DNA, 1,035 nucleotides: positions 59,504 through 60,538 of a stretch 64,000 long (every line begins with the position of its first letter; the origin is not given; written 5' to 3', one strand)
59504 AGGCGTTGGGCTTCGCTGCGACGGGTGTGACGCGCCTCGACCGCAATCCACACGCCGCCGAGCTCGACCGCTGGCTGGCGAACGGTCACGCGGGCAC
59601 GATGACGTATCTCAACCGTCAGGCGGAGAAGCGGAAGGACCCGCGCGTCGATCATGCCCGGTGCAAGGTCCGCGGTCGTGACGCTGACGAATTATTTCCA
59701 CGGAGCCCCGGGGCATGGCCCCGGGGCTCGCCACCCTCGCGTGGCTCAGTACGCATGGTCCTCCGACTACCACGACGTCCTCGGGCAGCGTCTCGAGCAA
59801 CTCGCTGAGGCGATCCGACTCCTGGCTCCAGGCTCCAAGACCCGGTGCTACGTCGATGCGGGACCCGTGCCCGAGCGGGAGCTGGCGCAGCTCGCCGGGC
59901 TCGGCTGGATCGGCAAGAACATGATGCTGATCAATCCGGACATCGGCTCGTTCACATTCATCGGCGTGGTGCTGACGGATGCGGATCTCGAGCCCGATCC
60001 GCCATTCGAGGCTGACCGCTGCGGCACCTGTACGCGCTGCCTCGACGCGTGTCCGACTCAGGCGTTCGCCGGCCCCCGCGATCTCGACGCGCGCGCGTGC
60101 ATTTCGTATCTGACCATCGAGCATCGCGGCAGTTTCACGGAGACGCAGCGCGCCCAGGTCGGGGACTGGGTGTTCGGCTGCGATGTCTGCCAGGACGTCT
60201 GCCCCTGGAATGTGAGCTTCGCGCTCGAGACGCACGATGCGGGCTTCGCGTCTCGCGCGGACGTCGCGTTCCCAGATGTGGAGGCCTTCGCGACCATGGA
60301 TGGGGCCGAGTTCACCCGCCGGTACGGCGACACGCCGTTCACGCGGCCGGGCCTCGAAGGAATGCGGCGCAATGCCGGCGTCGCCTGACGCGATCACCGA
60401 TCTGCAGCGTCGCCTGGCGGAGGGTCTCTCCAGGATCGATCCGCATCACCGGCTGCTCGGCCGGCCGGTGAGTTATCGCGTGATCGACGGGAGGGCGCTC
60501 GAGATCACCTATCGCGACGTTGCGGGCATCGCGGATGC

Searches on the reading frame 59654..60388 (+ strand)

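Call 67: search_protein_families(library=pfam, proteins=[window:59654-60388:+], max_evalue=0.0001)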
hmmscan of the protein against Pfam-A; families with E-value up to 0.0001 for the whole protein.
window:59654-60388:+ (244 aa): 6 families
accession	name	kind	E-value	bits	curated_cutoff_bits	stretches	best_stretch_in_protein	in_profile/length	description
PF13484.11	Fer4_16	-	1.6e-23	83.7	30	1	122-186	1-66/66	4Fe-4S double cluster binding domain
PF08331.15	QueG_DUF1730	-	1.1e-15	57.8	25.1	1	1-68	8-76/77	Epoxyqueuosine reductase QueG, DUF1730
PF13237.11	Fer4_10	-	3e-06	27.5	25.5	0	119-135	5-21/53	4Fe-4S dicluster domain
PF14697.11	Fer4_21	-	4.6e-05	23.9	35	0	119-135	37-53/59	4Fe-4S dicluster domain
PF13187.11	Fer4_9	-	4.9e-05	23.7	27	0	120-137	34-51/52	4Fe-4S dicluster domain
PF00037.32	Fer4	-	4.9e-05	23.4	21.1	0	118-137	3-22/24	4Fe-4S binding domain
